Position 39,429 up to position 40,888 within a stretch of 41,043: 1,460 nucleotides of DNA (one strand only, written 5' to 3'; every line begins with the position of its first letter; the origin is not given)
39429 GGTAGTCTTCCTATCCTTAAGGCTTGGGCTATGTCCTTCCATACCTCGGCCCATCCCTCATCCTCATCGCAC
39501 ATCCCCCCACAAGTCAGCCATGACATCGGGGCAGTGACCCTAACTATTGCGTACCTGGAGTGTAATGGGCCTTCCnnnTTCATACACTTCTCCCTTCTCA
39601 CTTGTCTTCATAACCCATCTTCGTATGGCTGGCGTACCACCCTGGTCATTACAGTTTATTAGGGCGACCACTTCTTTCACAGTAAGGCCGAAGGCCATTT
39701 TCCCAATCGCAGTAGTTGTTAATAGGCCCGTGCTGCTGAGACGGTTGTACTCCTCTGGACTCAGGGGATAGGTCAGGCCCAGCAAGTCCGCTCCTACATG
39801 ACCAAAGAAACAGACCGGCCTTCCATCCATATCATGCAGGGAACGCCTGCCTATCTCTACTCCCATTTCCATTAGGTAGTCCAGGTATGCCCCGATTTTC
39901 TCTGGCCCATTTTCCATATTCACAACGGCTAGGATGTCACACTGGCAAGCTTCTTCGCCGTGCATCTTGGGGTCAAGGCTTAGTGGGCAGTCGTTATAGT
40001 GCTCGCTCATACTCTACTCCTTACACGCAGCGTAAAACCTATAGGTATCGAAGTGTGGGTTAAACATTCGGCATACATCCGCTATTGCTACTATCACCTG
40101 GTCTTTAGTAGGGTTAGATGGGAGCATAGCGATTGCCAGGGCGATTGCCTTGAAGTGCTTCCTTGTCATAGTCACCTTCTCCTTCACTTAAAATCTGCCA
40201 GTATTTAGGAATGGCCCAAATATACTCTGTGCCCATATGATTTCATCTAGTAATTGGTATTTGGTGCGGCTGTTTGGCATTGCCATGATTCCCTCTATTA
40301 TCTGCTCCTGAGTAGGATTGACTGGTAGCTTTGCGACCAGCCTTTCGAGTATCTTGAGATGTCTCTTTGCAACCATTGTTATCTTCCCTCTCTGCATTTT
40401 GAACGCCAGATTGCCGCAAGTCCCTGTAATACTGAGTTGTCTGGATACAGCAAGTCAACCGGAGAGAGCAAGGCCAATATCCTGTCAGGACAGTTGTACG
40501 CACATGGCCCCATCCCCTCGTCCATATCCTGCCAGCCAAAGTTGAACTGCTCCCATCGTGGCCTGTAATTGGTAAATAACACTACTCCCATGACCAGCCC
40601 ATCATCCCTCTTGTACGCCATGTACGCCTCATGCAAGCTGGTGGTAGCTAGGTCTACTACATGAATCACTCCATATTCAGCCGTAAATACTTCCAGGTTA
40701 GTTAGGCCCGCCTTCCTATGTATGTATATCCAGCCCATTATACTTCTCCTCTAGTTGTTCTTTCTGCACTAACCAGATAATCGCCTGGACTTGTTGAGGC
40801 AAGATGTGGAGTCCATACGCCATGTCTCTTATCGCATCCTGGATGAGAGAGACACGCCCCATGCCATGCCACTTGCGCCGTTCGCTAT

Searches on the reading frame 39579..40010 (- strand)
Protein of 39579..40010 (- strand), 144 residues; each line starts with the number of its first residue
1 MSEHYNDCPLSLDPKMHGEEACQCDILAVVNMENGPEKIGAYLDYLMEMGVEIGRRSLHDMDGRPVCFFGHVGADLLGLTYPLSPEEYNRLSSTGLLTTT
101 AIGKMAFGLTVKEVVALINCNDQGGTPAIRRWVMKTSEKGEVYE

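Call 4: search_protein_families(library=pfam, proteins=[window:39579-40010:-], max_evalue=1)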
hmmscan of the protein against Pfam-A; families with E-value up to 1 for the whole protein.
window:39579-40010:- (144 aa): 1 family
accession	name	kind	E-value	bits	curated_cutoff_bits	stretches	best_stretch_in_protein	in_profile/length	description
PF12162.13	STAT1_TAZ2bind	-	0.14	12.2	21.6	1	82-92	11-21/25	STAT1 TAZ2 binding domain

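Call 5: search_protein_families(library=phrogs, proteins=[window:39579-40010:-], max_evalue=1)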
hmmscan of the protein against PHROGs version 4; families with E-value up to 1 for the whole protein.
window:39579-40010:- (144 aa): 0 families

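Call 50: search_protein_families(library=ncbifam, proteins=[window:39579-40010:-], max_evalue=1)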
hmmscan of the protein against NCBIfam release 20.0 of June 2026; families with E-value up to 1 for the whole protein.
window:39579-40010:- (144 aa): 0 families

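Call 51: search_protein_families(library=padloc, proteins=[window:39579-40010:-], max_evalue=1)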
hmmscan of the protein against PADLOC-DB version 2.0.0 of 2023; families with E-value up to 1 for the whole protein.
window:39579-40010:- (144 aa): 0 families

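Call 58: predict_structure(alignment_id=A5)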
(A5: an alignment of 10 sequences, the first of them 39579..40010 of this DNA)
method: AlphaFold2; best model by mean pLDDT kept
length: 144 residues; sequences in the alignment: 10
mean_pLDDT: 75.8   pTM: 0.68
mean pLDDT of the five models: 75.8, 74.6, 73.5, 72.6, 70.9
residues with pLDDT >= 90: 46; 70-90: 59; 50-70: 4; < 50: 35
segments of 3 or more residues with pLDDT < 50: 1-31, 141-144
pLDDT, mean of each block of 10 residues (from residue 1): 34 40 43 77 92 86 90 88 86 88 90 92 90 81 40
secondary structure, 60 per line:
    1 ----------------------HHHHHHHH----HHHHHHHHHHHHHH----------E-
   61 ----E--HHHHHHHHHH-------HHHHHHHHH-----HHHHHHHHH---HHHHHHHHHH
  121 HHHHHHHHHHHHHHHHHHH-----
elements in order: H23-30 H35-48 H68-77 H85-93 H99-107 H111-139

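Call 60: fold_search(model_id=the predicted structure, library=pdb)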
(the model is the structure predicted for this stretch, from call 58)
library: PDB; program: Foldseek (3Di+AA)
matches with E <= 10: 113; with E <= 0.001: 0
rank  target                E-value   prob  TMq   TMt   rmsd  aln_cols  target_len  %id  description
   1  3dpj_A                8.5e-01  0.09  0.24  0.20  10.4       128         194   13  The crystal structure of a TetR transcription regulator from Silicibacter pomeroyi DSS (released 2008-09-02)
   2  8yzt_A                1.4e+00  0.18  0.31  0.35   7.2       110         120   19  Crystal structure of the BANP BEN domain in complex with its target DNA (released 2024-09-25)
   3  3osj_A                1.6e+00  0.11  0.23  0.25  10.1       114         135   14  X-Ray Structure of Phycobilisome LCM core-membrane linker polypeptide (fragment 254-400) from Synechocystis sp. PCC 68 (released 2010-10-06)
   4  2cxf                  1.8e+00  0.03  0.17  0.15  15.1       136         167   14  RUN domain of Rap2 interacting protein x, crystallized in C2 space group (released 2005-12-29)
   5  7yug                  1.9e+00  0.14  0.29  0.34   9.2       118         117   14  Structure of human BANP BEN domain (released 2023-04-26)
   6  3tjy                  1.9e+00  0.06  0.17  0.27  11.3       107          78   14  Structure of the Pto-binding domain of HopPmaL generated by limited chymotrypsin digestion (released 2011-09-14)
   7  2q0t_B                2.2e+00  0.03  0.19  0.13  12.9       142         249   18  Crystal structure of a putative gamma-carboxymuconolactone decarboxylase subunit (bxe_b0980) from burkholderia xenovor (released 2007-06-12)
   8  3on4_E                2.4e+00  0.08  0.27  0.22  11.5       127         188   12  Crystal structure of TetR transcriptional regulator from Legionella pneumophila (released 2010-09-22)
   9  4eo6_B                2.6e+00  0.04  0.20  0.08  13.5       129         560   16  HCV NS5B polymerase inhibitors: Tri-substituted acylhydrazines as tertiary amide bioisosteres (released 2012-06-27)
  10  4eo6_A                2.6e+00  0.03  0.19  0.07  13.2       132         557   15  HCV NS5B polymerase inhibitors: Tri-substituted acylhydrazines as tertiary amide bioisosteres (released 2012-06-27)
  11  1p7c_A                2.6e+00  0.01  0.12  0.07  17.4       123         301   14  Crystal Structure of HSV1-TK complexed with TP5A (released 2003-11-04)
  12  8gi7_C                2.7e+00  0.04  0.23  0.11  16.4       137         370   10  C143A variant of Citrate Synthase (CitA) in Mycobacterium tuberculosis (released 2023-06-07)
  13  3q0z_A                2.7e+00  0.04  0.20  0.08  13.5       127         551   13  Crystal structure of the hepatitis C virus NS5B RNA-dependent RNA polymerase complex with (2E)-3-(4-{[(1-{[(13-cyclohe (released 2011-04-27)
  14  2i10_B                2.9e+00  0.08  0.26  0.22  10.1       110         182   15  Putative TetR transcriptional regulator from Rhodococcus sp. RHA1 (released 2006-09-12)
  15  8htx_A                3.0e+00  0.13  0.31  0.37   7.3       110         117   17  Crystal structure of BANP in complex with methylated DNA (released 2023-05-24)
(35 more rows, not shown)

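Call 68: search_protein_families(library=pfam, alignment_id=A4, max_evalue=10)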
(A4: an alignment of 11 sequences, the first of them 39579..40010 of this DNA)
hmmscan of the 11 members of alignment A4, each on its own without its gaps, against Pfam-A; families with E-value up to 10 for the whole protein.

A. member 1, window:39579-40010:- (144 aa): 1 family
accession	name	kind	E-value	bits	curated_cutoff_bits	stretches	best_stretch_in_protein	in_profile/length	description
PF12162.13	STAT1_TAZ2bind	-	0.14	12.2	21.6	1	82-92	11-21/25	STAT1 TAZ2 binding domain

B. families by the number of members that match (of 11 scanned): 7 families
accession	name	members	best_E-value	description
PF06055.17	ExoD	2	0.059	Exopolysaccharide synthesis, ExoD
PF06305.16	LapA_dom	1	0.12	Lipopolysaccharide assembly protein A domain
PF12162.13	STAT1_TAZ2bind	1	0.14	STAT1 TAZ2 binding domain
PF18796.6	LPD1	1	0.16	Large polyvalent protein-associated domain 1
PF02022.25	Integrase_Zn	1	0.17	Integrase Zinc binding domain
PF24419.1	Cupin_NOL9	1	0.17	Polynucleotide 5'-hydroxyl-kinase NOL9, N-terminal domain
PF04463.17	2-thiour_desulf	1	0.22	2-thiouracil desulfurase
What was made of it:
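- No HTH family reaches significance by sequence (calls 4, 50, 68).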

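Call 69: search_protein_families(library=phrogs, alignment_id=A4, max_evalue=10)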
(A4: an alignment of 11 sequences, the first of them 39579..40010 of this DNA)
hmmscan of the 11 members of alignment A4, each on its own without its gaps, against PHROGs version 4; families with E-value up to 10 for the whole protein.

A. member 1, window:39579-40010:- (144 aa): 0 families

B. families by the number of members that match (of 11 scanned): 6 families
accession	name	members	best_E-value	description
phrog_7504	-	1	0.059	homing endonuclease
phrog_38275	-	1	0.073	-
phrog_12106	-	1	0.076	-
phrog_30083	-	1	0.14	-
phrog_23142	-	1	0.24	-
phrog_1028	-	1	0.55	head maturation protease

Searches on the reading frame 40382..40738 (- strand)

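Call 14: search_protein_families(library=pfam, proteins=[window:40382-40738:-], max_evalue=0.01)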
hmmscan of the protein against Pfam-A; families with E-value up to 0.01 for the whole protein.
window:40382-40738:- (119 aa): 0 families

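Call 56: search_protein_families(library=phrogs, proteins=[window:40382-40738:-], max_evalue=0.01)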
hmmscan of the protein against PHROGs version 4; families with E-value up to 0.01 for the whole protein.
window:40382-40738:- (119 aa): 1 family
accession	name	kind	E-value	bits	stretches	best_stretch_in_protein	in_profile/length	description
phrog_21047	-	unknown function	1e-06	29.9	1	1-117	1-100/170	-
